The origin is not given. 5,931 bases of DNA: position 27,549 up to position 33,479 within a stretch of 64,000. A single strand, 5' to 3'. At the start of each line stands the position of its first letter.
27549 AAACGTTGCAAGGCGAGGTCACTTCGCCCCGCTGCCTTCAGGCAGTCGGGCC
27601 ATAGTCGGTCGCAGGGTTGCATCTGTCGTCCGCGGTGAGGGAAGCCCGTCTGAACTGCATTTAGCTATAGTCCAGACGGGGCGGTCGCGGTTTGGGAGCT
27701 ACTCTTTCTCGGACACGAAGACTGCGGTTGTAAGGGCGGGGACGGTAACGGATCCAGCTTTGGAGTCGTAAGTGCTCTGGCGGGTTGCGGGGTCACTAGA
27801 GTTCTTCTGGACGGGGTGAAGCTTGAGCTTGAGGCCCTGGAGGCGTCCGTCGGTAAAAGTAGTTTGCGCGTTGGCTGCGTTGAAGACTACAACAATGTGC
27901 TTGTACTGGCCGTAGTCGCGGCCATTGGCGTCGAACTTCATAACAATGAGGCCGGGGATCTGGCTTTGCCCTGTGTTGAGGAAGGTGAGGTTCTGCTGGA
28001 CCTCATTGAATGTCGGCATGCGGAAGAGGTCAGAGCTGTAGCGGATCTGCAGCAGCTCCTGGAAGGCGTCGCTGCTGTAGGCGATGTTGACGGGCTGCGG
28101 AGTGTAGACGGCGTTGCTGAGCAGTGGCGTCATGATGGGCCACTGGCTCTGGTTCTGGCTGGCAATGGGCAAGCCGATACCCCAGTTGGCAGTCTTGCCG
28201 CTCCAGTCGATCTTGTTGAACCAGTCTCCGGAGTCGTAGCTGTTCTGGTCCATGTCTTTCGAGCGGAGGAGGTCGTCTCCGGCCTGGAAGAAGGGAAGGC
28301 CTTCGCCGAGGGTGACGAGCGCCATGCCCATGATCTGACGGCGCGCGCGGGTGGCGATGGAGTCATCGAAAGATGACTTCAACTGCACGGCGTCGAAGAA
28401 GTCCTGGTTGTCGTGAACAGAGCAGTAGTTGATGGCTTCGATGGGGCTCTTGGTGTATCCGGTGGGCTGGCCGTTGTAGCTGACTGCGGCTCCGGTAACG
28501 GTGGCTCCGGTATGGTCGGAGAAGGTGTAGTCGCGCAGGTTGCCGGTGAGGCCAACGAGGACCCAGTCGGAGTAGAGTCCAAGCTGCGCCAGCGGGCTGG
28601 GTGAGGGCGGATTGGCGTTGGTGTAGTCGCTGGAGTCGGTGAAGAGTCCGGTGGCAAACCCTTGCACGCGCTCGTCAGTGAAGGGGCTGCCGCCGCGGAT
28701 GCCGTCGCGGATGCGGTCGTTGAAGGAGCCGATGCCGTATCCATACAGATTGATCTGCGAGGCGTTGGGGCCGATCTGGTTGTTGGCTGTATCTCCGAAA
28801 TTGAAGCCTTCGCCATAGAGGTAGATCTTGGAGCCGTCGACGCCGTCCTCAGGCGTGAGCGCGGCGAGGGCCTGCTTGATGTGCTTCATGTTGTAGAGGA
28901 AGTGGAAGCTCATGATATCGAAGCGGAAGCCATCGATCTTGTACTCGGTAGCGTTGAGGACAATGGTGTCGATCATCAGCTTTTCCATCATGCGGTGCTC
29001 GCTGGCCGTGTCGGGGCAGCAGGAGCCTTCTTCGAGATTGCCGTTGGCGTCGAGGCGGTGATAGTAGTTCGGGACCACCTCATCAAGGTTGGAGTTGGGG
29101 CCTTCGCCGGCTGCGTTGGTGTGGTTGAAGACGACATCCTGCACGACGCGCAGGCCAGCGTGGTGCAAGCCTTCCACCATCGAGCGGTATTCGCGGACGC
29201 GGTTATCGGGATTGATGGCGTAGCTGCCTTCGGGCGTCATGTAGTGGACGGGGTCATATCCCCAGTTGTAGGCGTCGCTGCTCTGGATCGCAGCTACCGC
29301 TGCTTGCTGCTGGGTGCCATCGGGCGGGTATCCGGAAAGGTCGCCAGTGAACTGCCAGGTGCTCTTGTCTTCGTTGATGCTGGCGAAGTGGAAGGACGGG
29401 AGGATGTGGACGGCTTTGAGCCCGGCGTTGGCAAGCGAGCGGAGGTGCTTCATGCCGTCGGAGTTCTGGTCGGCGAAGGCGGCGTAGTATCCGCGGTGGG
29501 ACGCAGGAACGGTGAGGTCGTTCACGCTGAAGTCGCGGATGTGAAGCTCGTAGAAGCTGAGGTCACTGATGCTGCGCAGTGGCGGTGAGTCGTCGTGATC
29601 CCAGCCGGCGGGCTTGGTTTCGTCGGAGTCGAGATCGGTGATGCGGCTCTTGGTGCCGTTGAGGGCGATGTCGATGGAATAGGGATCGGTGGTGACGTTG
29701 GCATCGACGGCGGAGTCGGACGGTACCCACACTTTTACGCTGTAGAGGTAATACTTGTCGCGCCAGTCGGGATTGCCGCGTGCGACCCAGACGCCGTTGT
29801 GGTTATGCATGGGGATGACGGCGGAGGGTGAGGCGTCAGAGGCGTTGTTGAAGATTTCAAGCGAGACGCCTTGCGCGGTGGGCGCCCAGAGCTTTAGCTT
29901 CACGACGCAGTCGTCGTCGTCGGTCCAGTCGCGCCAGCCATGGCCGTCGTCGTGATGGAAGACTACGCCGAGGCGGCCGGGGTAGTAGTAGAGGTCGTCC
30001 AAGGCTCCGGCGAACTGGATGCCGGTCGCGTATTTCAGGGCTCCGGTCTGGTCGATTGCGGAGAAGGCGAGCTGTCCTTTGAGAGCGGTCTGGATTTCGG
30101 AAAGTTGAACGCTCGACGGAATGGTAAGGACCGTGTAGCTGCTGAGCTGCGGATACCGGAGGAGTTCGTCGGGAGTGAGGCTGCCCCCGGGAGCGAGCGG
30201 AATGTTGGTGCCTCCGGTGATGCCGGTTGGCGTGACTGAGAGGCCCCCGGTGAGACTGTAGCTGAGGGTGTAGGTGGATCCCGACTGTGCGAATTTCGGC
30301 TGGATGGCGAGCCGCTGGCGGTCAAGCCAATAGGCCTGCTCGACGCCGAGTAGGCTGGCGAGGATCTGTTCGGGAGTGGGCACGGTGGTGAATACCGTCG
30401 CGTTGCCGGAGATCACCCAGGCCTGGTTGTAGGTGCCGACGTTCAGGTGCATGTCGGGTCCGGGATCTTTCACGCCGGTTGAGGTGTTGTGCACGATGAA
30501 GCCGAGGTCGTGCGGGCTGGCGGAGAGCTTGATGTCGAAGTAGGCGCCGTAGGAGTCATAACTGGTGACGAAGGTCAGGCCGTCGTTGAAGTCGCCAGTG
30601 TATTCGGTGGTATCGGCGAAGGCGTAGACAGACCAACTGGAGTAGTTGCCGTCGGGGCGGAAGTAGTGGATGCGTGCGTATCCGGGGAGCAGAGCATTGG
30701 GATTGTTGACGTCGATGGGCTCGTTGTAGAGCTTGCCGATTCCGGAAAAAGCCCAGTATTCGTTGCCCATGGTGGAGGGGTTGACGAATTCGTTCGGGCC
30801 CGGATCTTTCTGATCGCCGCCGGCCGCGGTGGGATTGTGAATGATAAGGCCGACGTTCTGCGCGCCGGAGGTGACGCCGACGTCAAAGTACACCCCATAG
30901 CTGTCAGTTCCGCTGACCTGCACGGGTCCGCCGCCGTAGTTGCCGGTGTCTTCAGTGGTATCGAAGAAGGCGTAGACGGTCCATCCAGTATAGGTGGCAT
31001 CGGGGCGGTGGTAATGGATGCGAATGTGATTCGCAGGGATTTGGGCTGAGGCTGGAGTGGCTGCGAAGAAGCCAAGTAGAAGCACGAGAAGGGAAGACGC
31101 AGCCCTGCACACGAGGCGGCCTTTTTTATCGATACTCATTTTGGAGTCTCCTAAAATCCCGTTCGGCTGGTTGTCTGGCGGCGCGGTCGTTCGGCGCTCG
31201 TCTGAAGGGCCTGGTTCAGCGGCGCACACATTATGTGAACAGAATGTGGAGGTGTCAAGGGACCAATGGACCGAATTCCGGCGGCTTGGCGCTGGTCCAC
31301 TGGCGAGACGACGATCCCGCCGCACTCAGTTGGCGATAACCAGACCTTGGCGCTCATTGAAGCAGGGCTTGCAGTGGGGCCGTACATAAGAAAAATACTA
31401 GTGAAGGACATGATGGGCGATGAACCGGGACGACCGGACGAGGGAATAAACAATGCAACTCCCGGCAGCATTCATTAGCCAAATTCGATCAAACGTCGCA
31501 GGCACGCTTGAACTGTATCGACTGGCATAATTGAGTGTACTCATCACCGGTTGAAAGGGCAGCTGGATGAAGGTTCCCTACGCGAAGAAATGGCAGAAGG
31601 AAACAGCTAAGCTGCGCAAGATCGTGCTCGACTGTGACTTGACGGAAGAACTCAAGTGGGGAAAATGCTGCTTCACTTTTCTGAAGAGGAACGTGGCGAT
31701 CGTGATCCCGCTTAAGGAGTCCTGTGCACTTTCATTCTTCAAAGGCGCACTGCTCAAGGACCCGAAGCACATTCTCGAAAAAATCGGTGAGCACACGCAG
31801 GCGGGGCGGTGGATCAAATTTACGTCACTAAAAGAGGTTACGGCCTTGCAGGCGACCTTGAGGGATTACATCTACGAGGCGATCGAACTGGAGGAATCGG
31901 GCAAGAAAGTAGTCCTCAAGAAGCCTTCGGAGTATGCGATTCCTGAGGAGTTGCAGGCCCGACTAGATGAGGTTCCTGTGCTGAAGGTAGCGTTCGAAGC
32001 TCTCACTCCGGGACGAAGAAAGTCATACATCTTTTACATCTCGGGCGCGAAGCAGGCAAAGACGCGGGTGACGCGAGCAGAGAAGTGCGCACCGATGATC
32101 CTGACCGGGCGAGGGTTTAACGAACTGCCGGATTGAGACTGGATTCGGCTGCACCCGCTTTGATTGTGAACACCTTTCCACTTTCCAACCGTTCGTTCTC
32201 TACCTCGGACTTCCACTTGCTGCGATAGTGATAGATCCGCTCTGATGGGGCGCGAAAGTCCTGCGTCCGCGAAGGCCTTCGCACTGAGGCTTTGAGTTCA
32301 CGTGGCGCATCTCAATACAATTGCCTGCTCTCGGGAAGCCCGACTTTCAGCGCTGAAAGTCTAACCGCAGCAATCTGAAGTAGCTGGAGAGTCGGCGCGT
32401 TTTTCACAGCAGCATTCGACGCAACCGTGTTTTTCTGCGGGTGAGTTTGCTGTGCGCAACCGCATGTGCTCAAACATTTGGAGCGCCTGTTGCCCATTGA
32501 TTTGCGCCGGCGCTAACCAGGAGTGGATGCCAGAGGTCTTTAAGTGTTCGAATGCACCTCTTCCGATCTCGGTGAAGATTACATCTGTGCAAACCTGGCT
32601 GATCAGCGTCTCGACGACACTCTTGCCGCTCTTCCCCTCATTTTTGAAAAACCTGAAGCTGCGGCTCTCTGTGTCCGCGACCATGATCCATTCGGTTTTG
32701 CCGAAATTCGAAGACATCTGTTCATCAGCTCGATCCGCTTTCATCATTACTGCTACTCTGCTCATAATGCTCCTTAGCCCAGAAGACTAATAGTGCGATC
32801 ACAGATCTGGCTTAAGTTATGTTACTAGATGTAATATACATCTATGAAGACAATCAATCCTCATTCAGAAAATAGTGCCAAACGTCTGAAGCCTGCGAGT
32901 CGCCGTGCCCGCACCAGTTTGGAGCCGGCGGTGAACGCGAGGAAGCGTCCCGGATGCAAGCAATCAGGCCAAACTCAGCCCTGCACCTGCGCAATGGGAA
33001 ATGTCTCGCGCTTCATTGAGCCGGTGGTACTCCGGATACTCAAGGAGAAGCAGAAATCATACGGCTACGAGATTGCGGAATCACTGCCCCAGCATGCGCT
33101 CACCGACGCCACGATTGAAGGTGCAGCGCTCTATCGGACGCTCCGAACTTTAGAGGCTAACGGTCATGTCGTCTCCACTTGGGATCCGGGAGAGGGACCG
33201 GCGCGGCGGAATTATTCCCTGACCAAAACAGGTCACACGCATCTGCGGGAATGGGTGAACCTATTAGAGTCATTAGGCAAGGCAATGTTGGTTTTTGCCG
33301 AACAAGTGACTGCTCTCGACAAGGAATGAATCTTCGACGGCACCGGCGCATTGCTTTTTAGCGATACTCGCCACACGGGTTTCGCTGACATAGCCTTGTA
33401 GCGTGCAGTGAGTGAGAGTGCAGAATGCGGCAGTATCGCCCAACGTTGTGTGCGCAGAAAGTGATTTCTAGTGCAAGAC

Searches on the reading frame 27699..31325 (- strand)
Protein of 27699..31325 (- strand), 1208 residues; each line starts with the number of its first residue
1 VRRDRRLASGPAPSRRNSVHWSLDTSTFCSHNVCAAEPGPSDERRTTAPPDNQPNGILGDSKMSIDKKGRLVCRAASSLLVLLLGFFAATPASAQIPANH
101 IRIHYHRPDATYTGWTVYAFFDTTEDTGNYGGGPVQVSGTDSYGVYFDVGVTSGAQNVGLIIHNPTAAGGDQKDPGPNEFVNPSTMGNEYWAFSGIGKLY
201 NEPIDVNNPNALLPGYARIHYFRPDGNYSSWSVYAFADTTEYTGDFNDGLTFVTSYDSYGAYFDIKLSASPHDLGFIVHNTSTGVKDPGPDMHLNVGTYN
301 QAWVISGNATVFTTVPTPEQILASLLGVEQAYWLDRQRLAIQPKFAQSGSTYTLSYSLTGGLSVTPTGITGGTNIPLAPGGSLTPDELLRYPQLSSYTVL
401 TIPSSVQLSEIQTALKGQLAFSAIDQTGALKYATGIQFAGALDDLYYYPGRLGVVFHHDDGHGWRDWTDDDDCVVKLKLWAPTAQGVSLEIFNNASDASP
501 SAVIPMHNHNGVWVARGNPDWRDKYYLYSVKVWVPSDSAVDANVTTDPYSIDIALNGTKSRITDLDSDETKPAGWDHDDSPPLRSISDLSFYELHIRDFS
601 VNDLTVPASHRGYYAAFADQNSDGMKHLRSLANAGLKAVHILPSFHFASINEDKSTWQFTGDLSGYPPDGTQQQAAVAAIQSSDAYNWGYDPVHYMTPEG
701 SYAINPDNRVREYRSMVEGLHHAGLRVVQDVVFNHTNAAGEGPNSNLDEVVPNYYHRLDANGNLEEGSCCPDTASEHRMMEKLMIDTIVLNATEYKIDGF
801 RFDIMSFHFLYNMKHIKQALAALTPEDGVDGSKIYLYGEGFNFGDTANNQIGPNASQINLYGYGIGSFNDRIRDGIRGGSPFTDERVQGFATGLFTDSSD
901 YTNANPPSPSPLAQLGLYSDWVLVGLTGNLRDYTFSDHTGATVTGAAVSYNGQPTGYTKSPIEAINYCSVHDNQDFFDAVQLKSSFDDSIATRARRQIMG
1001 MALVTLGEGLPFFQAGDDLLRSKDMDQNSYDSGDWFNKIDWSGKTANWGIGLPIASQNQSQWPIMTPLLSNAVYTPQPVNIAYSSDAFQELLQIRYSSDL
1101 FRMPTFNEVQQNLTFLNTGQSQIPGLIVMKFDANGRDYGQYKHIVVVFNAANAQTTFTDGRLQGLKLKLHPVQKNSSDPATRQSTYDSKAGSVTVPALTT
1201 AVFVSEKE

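Call 70: search_protein_families(library=pfam, proteins=[window:27699-31325:-], max_evalue=0.001)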
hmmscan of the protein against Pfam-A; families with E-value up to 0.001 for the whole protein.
window:27699-31325:- (1208 aa): 4 families
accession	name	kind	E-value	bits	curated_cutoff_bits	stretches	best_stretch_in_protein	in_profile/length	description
PF11852.14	Pullul_strch_C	-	1.2e-57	194.4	29.7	1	1044-1205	2-164/165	Alpha-1,6-glucosidases, pullulanase-type, C-terminal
PF03714.20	PUD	-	6.9e-40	136.3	25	2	216-313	1-97/97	Bacterial pullanase-associated domain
PF17967.7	Pullulanase_N2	-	1.3e-22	81.2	23.2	1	330-444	3-112/112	Pullulanase N2 domain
PF02922.24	CBM_48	-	1.2e-07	32.4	22.4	1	474-550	12-83/83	Carbohydrate-binding module 48 (Isoamylase N-terminal domain)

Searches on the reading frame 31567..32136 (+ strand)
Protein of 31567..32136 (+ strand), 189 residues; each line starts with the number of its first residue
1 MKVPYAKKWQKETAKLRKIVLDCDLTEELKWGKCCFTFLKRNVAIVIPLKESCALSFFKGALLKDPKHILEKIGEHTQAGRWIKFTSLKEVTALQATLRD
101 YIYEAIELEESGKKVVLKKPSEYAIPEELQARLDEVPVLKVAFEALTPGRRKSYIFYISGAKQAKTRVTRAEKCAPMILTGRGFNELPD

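Call 4: search_protein_families(library=pfam, proteins=[window:31567-32136:+], max_evalue=0.01)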
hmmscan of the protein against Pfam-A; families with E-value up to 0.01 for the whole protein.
window:31567-32136:+ (189 aa): 2 families
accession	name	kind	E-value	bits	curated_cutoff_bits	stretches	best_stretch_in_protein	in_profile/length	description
PF08818.16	DUF1801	-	6.3e-20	71.8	27.2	1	9-106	1-85/85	Domain of unknown function (DU1801)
PF13376.11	OmdA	-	1.9e-19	69.8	25.6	1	122-181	1-60/60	Bacteriocin-protection, YdeI or OmpD-Associated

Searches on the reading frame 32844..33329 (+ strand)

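Call 4: search_protein_families(library=pfam, proteins=[window:32844-33329:+], max_evalue=0.01)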
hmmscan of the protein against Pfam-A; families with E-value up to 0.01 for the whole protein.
window:32844-33329:+ (161 aa): 2 families
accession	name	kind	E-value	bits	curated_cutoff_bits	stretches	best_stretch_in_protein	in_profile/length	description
PF03551.20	PadR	-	1.6e-15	57.3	27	1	62-136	1-75/75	Transcriptional regulator PadR-like family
PF01638.23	HxlR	-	0.0014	18.9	20.8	1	90-147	30-85/91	HxlR-like helix-turn-helix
